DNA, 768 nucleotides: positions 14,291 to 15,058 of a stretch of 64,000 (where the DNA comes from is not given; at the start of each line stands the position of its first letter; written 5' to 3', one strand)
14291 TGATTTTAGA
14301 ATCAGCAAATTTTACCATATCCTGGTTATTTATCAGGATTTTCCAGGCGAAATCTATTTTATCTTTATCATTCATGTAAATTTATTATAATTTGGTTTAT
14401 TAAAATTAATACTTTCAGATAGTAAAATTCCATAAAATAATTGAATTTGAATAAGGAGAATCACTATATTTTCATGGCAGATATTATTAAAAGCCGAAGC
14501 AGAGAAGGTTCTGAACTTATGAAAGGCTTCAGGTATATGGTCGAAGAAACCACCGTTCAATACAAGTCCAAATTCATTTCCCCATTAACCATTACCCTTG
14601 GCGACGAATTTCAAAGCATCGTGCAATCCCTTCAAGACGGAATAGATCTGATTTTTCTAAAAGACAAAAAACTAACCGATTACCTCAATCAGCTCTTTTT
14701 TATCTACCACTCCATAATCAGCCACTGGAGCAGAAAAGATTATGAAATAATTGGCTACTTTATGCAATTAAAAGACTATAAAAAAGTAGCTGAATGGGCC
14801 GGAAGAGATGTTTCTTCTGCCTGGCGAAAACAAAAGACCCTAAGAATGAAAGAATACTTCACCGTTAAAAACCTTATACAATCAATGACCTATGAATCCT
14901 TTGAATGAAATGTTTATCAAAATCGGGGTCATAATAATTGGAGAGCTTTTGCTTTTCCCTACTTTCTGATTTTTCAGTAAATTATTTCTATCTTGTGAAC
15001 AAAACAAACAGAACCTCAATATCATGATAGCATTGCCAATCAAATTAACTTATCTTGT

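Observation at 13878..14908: Divergent pair of a stand-alone DUF5706 (Pycsar-effector-like) membrane protein and a shortened SatD-like protein in an AT-rich islet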

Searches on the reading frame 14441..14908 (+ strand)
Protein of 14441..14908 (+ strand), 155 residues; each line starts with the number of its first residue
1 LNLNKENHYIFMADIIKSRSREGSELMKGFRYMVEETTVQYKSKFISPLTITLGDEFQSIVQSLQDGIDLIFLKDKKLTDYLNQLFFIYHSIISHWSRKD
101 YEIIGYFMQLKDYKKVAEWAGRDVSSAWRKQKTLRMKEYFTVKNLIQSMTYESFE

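Call 3: search_protein_families(library=pfam, proteins=[window:14441-14908:+], max_evalue=1)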
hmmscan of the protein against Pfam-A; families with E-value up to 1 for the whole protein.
window:14441-14908:+ (155 aa): 3 families
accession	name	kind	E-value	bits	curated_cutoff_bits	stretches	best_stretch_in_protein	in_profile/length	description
PF16264.11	SatD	-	2.8e-09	37.3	29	2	12-63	5-57/211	SatD family (SatD)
PF16298.10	DUF4940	-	0.019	15.1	28.8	1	98-146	157-205/206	Domain of unknown function (DUF4940)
PF11416.13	Syntaxin-5_N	-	0.096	12.4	16.6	1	56-65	12-21/23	Syntaxin-5 N-terminal, Sly1p-binding domain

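Call 4: search_protein_families(library=padloc, proteins=[window:14441-14908:+], max_evalue=1)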
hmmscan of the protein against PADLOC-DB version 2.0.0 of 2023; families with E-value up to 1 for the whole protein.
window:14441-14908:+ (155 aa): 2 families
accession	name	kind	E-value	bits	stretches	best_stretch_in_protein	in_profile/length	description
PDLC04974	PDC-S26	-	0.0011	16.2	1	11-140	224-352/401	-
PDLC01848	CARF3--CARF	-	0.02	12.6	1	90-148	129-184/197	-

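Call 5: search_protein_families(library=ncbifam, proteins=[window:14441-14908:+], max_evalue=1)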
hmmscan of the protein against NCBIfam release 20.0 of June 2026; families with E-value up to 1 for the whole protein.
window:14441-14908:+ (155 aa): 0 families

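Call 7: find_homologous_proteins(query=window:14441-14908:+)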
Query window:14441-14908:+ (155 aa): 35 proteins with E <= 0.001 among 45 candidates.
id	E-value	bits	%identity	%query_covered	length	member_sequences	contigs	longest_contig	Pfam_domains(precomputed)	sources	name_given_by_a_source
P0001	7.5e-88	310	100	93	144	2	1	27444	PF16264.12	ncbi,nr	ncbi:MAG: SatD family protein [Bacteroidales bacterium]|nr:SatD family protein [Bacteroidales bacter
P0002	7.2e-87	307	95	55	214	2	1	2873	PF16264.12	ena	-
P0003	7.5e-73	261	85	55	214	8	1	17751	PF16264.12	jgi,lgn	-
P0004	5.2e-72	259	81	55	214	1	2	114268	PF16264.12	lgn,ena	-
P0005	3.1e-71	256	81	55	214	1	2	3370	PF16264.12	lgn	-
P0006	3.9e-55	204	64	55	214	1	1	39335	PF16264.12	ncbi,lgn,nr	ncbi:MAG: SatD family protein [Bacteroidales bacterium]|nr:SatD family protein [Bacteroidales bacter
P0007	6.3e-48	181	56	53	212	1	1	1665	PF16264.12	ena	-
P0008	7.8e-46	174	38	97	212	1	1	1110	PF16264.12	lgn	-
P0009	2.2e-45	172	52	53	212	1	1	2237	PF16264.12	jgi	-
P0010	7.5e-45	171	32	97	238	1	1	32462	PF16264.12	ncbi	-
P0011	5.5e-44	168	38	94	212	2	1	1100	PF16264.12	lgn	-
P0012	5.2e-43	165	36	97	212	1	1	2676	PF16264.12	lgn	-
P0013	6.1e-43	164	38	79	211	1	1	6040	PF16264.12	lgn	-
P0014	9.8e-43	164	36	97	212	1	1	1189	PF16264.12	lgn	-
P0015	1.3e-42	163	36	97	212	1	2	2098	PF16264.12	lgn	-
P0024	6.0e-26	109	30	92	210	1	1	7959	PF16264.12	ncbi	ncbi:MAG: SatD family protein [Elusimicrobiota bacterium]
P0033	3.0e-8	52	31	50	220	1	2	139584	PF16264.12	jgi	jgi:SatD family (SatD)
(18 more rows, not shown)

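Call 10: find_encoding_contigs(protein=P0004, flank=6000, max_places=3)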
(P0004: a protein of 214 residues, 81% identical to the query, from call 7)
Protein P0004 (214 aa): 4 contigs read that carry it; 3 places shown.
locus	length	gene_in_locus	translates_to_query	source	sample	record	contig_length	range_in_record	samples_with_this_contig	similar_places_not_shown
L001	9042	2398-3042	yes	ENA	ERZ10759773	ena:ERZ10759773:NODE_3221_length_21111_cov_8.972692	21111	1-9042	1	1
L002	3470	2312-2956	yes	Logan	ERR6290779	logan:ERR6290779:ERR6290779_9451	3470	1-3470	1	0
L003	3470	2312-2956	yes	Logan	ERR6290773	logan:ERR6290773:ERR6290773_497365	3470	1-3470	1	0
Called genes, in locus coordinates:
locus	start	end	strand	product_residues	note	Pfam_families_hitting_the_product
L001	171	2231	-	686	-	PF00133:tRNA-synt_1, PF09334:tRNA-synt_1g, PF08264:Anticodon_1 (faint), PF19303:Anticodon_3, PF01588:tRNA_bind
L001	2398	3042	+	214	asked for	PF16264:SatD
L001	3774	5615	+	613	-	PF12895:ANAPC3 (faint), PF24885:TPR_NPHP3 (weak), PF00515:TPR_1 (faint), PF07719:TPR_2 (faint), PF13176:TPR_7 (faint), PF13181:TPR_8 (faint), PF13424:TPR_12 (weak), PF17874:TPR_MalT (weak), +4 more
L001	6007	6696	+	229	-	PF00072:Response_reg, PF00196:GerE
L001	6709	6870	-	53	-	-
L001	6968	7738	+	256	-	-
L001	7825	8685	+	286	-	-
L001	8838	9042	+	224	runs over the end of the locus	PF00196:GerE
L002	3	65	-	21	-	?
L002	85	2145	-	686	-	PF00133:tRNA-synt_1, PF09334:tRNA-synt_1g, PF08264:Anticodon_1 (faint), PF19303:Anticodon_3, PF01588:tRNA_bind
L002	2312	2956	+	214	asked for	PF16264:SatD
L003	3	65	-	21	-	?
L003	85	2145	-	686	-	PF00133:tRNA-synt_1, PF09334:tRNA-synt_1g, PF08264:Anticodon_1 (faint), PF19303:Anticodon_3, PF01588:tRNA_bind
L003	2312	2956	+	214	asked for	PF16264:SatD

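Call 11: find_encoding_contigs(protein=P0002, flank=6000, max_places=3)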
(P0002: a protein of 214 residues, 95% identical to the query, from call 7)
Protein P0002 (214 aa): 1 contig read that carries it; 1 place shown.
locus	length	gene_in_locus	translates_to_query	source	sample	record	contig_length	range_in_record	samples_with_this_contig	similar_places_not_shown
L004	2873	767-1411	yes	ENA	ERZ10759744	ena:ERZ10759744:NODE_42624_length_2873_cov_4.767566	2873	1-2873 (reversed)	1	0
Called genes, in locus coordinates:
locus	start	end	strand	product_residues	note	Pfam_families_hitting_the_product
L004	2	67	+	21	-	?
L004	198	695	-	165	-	PF18967:PycTM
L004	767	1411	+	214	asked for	PF16264:SatD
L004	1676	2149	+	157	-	PF13551:HTH_29, PF13565:HTH_32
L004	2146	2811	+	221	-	PF13358:DDE_3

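Call 12: find_encoding_contigs(protein=P0006, flank=6000, max_places=3)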
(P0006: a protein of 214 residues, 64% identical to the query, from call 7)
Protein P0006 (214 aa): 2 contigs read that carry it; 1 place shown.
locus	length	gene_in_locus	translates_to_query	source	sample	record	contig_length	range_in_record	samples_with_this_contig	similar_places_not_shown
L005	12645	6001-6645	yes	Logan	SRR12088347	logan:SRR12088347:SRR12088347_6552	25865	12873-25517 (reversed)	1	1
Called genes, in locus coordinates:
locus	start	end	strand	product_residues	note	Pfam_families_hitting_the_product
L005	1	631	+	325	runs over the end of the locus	?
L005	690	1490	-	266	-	PF12679:ABC2_membrane_2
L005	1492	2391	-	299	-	PF00005:ABC_tran, PF13304:AAA_21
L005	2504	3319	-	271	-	PF00106:adh_short, PF08659:KR, PF13561:adh_short_C2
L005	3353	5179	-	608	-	PF19291:TREH_N, PF00723:Glyco_hydro_15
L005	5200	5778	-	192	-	PF03358:FMN_red, PF02525:Flavodoxin_2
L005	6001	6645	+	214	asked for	PF16264:SatD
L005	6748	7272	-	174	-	-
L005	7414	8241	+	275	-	PF00696:AA_kinase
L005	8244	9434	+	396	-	PF00202:Aminotran_3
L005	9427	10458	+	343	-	PF01118:Semialdhyde_dh, PF22698:Semialdhyde_dhC_1, PF02774:Semialdhyde_dhC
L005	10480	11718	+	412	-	PF01960:ArgJ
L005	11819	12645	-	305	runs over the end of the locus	PF18962:Por_Secre_tail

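Call 14: search_protein_families(library=pfam, proteins=[L005:6748-7272:-, L001:3774-5615:+, L001:6968-7738:+, P0002, P0033], max_evalue=0.1)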
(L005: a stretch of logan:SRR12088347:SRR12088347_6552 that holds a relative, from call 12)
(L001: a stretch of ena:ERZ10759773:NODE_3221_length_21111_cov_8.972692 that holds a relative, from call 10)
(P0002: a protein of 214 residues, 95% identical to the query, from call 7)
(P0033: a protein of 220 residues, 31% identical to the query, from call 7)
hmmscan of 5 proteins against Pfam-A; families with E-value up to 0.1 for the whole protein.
L005:6748-7272:- (174 aa): 0 families

L001:3774-5615:+ (613 aa): 19 families
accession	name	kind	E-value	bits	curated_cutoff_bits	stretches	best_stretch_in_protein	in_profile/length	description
PF13424.12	TPR_12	-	1.1e-25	90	30.1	4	90-155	3-70/77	Tetratricopeptide repeat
PF00515.34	TPR_1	-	1.6e-20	72.5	27.8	1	257-286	1-30/34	Tetratricopeptide repeat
PF13181.12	TPR_8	-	2.8e-18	64.9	25.7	1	257-285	1-29/34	Tetratricopeptide repeat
PF07719.23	TPR_2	-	3e-18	64.8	27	0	259-285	3-29/34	Tetratricopeptide repeat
PF13374.12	TPR_10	-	3.8e-13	49.4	27.5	1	257-288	2-33/42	Tetratricopeptide repeat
PF14559.12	TPR_19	-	1e-09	39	25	1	313-367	4-56/68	Tetratricopeptide repeat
PF13428.12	TPR_14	-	8.3e-09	35.7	23.5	0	261-288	5-32/44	Tetratricopeptide repeat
PF17874.7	TPR_MalT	-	1e-08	35.3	45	1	135-396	45-300/336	MalT-like TPR region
PF13176.12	TPR_7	-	3e-08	33.6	27.9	0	260-286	2-30/36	Tetratricopeptide repeat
PF12895.13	ANAPC3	-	4.3e-06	27.3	27.2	0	104-158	3-51/82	Anaphase-promoting complex, cyclosome, subunit 3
PF12862.13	ANAPC5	-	0.00047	20.6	23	1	218-291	6-72/91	Anaphase-promoting complex subunit 5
PF13431.12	TPR_17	-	0.00071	20.1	24.4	0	257-277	13-33/34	Tetratricopeptide repeat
PF17140.10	DUF5113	-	0.00087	19.8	27.1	0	256-314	7-64/161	Domain of unknown function (DUF5113)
PF13432.12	TPR_16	-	0.00097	20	32.7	0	257-285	31-59/65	Tetratricopeptide repeat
PF13174.12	TPR_6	-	0.0015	19.5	26.3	0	262-285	5-28/33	Tetratricopeptide repeat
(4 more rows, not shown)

L001:6968-7738:+ (256 aa): 0 families

P0002 (214 aa): 2 families
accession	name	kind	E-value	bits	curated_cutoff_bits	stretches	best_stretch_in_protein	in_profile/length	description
PF16264.11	SatD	-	3.3e-16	60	29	1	10-203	5-205/211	SatD family (SatD)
PF00490.27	ALAD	-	0.04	13.5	24.6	1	26-140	11-120/317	Delta-aminolevulinic acid dehydratase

P0033 (220 aa): 5 families
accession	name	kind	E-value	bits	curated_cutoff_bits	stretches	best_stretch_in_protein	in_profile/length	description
PF16264.11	SatD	-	7.2e-21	75.2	29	1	9-197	1-197/211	SatD family (SatD)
PF04545.22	Sigma70_r4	-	0.0046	16.9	24.1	1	157-185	6-34/50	Sigma-70, region 4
PF07638.17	Sigma70_ECF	-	0.0067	16.8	21.1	1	116-194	104-174/185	ECF sigma factor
PF18607.7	HTH_54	-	0.0099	16.5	32.3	1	149-196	5-52/92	ParA helix turn helix domain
PF04967.18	HTH_10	-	0.038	14.3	23.1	0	175-196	27-48/53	HTH DNA binding domain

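Call 27: find_related_loci(query=A2, collection=genome_contigs, flank=4000)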
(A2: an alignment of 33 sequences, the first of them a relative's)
Query A2 (214 aa) in genome_contigs; peptide patterns used: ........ (x = any residue, [..] = any of these).
599 stretches matched a pattern (row limit reached: there are more); 572 encode a relative of the query (tblastn E <= 1e-3); the best 80 are kept; 80 distinct loci.
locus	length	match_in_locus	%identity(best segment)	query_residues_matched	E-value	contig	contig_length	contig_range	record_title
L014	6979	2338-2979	86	1-214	3e-125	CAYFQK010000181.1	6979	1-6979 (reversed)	MAG TPA_asm: uncultured Bacteroidales bacterium isolate ERP107533_co1_181 genome assembly, contig: NODE_13186_length_697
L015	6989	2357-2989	57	1-211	3e-84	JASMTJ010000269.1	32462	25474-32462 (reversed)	MAG: Bacteroidales bacterium isolate GSC-VFA-60_REP7 CoA_60C_k149_111952, whole genome shotgun sequence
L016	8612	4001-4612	47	6-209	4e-62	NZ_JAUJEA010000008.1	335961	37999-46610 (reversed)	Splendidivirga corallicola strain BMA10 NAEMHLCP_8, whole genome shotgun sequence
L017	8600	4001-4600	47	6-205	3e-60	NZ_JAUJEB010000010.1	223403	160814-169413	Agaribacillus aureus strain BMA12 HFOEMNIK_10, whole genome shotgun sequence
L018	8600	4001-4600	47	6-205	3e-60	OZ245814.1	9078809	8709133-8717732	MAG: Cyclobacteriaceae bacterium isolate bf73728e-472d-4a7f-ac9f-bec0af8ac5d5 genome assembly, chromosome: 1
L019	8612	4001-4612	50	5-208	1e-59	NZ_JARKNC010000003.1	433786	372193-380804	Daejeonella sp. JGW-45 velvet_auto_105_3, whole genome shotgun sequence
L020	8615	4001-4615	47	6-209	2e-57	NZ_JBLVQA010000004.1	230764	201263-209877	Flavobacterium sp. GT2N3 L39_4, whole genome shotgun sequence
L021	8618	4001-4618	48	1-205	2e-57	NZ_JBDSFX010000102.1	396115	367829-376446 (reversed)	MAG: Dyadobacter sp. isolate cluster1_bin.239 k127_3223067, whole genome shotgun sequence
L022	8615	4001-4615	47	6-209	4e-57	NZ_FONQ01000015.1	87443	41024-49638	Flavobacterium xueshanense strain CGMCC 1.9227, whole genome shotgun sequence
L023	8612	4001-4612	46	2-205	6e-57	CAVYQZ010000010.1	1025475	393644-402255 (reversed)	MAG: Candidatus Aminicenantes bacterium isolate MFD04716.bin.2.288 genome assembly, contig: contig_5963, whole genome sh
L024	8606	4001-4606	49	5-205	4e-57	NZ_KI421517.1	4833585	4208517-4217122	Adhaeribacter aquaticus DSM 16391 AdhaqDRAFT_Scaffold1.4, whole genome shotgun sequence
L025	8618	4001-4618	44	4-209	4e-57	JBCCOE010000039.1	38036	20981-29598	MAG: Bacteroidota bacterium isolate P01_C01_bin.97 k141_2506459_length_38036_cov_18.2612, whole genome shotgun sequence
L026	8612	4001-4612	44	6-208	7e-56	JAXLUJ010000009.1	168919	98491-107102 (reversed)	MAG: Chitinophagales bacterium isolate STL-BAC27 C1.165.fa-9, whole genome shotgun sequence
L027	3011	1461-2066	46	5-205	3e-56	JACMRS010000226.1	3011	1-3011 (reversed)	MAG: Bacteroidia bacterium isolate LF-bin-98 FL-bin-98-contig-k141_1854942, whole genome shotgun sequence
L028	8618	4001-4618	43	7-211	6e-56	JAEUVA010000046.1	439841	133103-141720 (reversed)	MAG: Chitinophagales bacterium isolate new MAG-369 k141_1044451, whole genome shotgun sequence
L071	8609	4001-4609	48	7-208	1e-51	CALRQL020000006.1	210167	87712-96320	MAG: Agrobacterium sp. 719_389 isolate JJ-CU23-05-7-m1-bin223 genome assembly, contig: JJ-NR103-41-C47, whole genome sho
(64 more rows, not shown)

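Call 30: search_protein_families(library=pfam, proteins=[L014:2966-3310:+, L015:2985-3314:+, L022:4632-4979:+, L023:4651-4968:+, L071:4626-5006:+], max_evalue=0.01)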
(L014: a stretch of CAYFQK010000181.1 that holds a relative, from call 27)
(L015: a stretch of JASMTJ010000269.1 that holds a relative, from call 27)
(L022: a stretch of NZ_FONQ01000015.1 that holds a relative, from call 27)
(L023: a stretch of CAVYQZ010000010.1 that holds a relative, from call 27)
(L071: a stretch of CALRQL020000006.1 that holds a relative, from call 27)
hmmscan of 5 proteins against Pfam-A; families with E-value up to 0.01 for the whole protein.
L014:2966-3310:+ (114 aa): 0 families

L015:2985-3314:+ (109 aa): 0 families

L022:4632-4979:+ (115 aa): 0 families

L023:4651-4968:+ (105 aa): 0 families

L071:4626-5006:+ (126 aa): 0 families

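Call 32: predict_structure(alignment_id=A2)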
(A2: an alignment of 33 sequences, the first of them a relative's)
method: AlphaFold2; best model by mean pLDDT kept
length: 214 residues; sequences in the alignment: 33
mean_pLDDT: 92.4   pTM: 0.90
mean pLDDT of the five models: 92.4, 91.6, 91.6, 91.4, 91.3
residues with pLDDT >= 90: 180; 70-90: 24; 50-70: 9; < 50: 1
segments of 3 or more residues with pLDDT < 50: none
pLDDT, mean of each block of 10 residues (from residue 1): 85 83 85 95 94 93 97 95 95 93 88 96 94 96 97 94 96 96 97 97 92 53
secondary structure, 60 per line:
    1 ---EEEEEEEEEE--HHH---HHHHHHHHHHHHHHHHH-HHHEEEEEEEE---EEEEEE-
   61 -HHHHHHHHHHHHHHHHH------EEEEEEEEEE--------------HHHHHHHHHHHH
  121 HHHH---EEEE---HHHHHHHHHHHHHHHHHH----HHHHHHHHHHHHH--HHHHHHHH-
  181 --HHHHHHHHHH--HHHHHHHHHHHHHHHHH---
elements in order: E4-13 H22-38 E43-50 E54-59 H62-78 E85-94 H109-124 E128-131 H135-152 H157-169 H172-179 H183-192 H195-211

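Call 36: fold_search(model_id=the predicted structure, library=pdb)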
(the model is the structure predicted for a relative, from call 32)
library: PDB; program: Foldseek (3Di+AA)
matches with E <= 10: 800; with E <= 0.001: 17
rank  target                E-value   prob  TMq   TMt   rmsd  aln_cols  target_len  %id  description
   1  4wpa_B                7.0e-05  1.00  0.44  0.57   2.6       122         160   14  Crystal structure of Adenylyl cyclase Ma1120 from Mycobacterium Avium bound to Pyrophosphate and Calcium (released 2015-09-02)
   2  4wp9_A                1.1e-04  1.00  0.44  0.56   2.6       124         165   14  Crystal structure of Adenylyl cyclase MA1120 from Mycobacterium Avium bound to 2'5'-DD-3'-ATP, Calcium and Magnesium i (released 2015-09-02)
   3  5d0g_A                1.5e-04  1.00  0.43  0.55   2.7       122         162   14  Crystal structure of triple mutant (KDA to EGY) of adenylyl cyclase Ma1120 from Mycobacterium avium in complex with GT (released 2016-08-10)
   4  4wp8_B                1.9e-04  1.00  0.40  0.50   3.8       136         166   11  Crystal structure of Adenylyl cyclase Ma1120 from Mycobacterium Avium in complex with 2'5'-DD-3'-ATP and Manganese ion (released 2015-09-02)
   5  4wp9_B                2.7e-04  1.00  0.41  0.53   3.5       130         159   12  Crystal structure of Adenylyl cyclase MA1120 from Mycobacterium Avium bound to 2'5'-DD-3'-ATP, Calcium and Magnesium i (released 2015-09-02)
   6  4wp8_A                3.4e-04  1.00  0.44  0.56   2.7       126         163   14  Crystal structure of Adenylyl cyclase Ma1120 from Mycobacterium Avium in complex with 2'5'-DD-3'-ATP and Manganese ion (released 2015-09-02)
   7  5d0h_A                4.9e-04  1.00  0.42  0.53   3.4       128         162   12  Crystal Structure of triple mutant (KDA to EGY) of an adenylyl cyclase Ma1120 from Mycobacterium avium in complex with (released 2016-08-10)
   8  5oyh_A                5.3e-04  1.00  0.36  0.41   5.5       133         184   16  crystal structure of the catalytic core of a rhodopsin-guanylyl cyclase with converted specificity in complex with ATP (released 2018-06-06)
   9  5oyh_B                6.7e-04  1.00  0.34  0.39   5.4       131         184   13  crystal structure of the catalytic core of a rhodopsin-guanylyl cyclase with converted specificity in complex with ATP (released 2018-06-06)
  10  5d0e_B                7.2e-04  1.00  0.44  0.56   2.9       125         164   14  Crystal Structure of an adenylyl cyclase Ma1120-Cat in complex with GTP and calcium from Mycobacterium avium (released 2016-08-10)
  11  3et6_B                7.2e-04  1.00  0.38  0.43   4.8       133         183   10  The crystal structure of the catalytic domain of a eukaryotic guanylate cyclase (released 2008-10-14)
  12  5d0h_B                7.6e-04  1.00  0.41  0.53   2.7       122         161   15  Crystal Structure of triple mutant (KDA to EGY) of an adenylyl cyclase Ma1120 from Mycobacterium avium in complex with (released 2016-08-10)
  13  9bkv_B                7.6e-04  1.00  0.42  0.14   6.8       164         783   10  DosP R97A bent form (released 2024-11-20)
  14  2qv6_C                8.1e-04  1.00  0.41  0.36   4.3       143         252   20  GTP cyclohydrolase III from M. jannaschii (MJ0145) complexed with GTP and metal ions (released 2008-01-15)
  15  1ybu_B                9.1e-04  1.00  0.41  0.52   4.0       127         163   15  Mycobacterium tuberculosis adenylyl cyclase Rv1900c CHD, in complex with a substrate analog. (released 2005-02-15)
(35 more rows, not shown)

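Call 37: search_solved_structures(query=A2, max_evalue=10, show_alignments=3)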
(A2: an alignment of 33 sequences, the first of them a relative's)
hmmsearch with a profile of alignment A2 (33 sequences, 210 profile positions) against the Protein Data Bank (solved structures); distinct sequences matched with E-value up to 10: 0.

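Call 49: search_protein_families(library=pfam, alignment_id=A5, max_evalue=1)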
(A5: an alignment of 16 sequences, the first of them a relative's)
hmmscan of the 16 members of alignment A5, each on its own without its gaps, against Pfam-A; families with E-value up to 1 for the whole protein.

A. member 1, L014:2966-3307:+ (114 aa): 1 family
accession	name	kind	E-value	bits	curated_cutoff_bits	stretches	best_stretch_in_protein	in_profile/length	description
PF10639.15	TMEM234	-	0.051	14.1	30.1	0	77-111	31-65/113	Putative transmembrane family 234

B. families by the number of members that match (of 16 scanned): 15 families
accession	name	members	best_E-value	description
PF25147.1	Ribophorin_II_C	2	0.013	Ribophorin_II, C-terminal domain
PF20563.3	DUF6773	1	0.013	Family of unknown function (DUF6773)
PF13273.12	DUF4064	1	0.017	Protein of unknown function (DUF4064)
PF15931.10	DUF4747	1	0.024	Domain of unknown function (DUF4747)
PF05145.17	AbrB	1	0.037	Transition state regulatory protein AbrB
PF10639.15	TMEM234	1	0.051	Putative transmembrane family 234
PF07835.17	COX4_pro_2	1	0.053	Bacterial aa3 type cytochrome c oxidase subunit IV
PF20972.2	MASE9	1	0.064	MASE9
PF01080.22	Presenilin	1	0.13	Presenilin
PF11027.13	DUF2615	1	0.13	Protein of unknown function (DUF2615)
PF03908.18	Sec20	1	0.18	Sec20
PF23067.1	MG280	1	0.18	Uncharacterised protein MG280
PF09990.14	DUF2231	1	0.25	Predicted membrane protein (DUF2231)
PF11364.13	DUF3165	1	0.47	Protein of unknown function (DUF3165)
PF13314.11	DUF4083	1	0.71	Domain of unknown function (DUF4083)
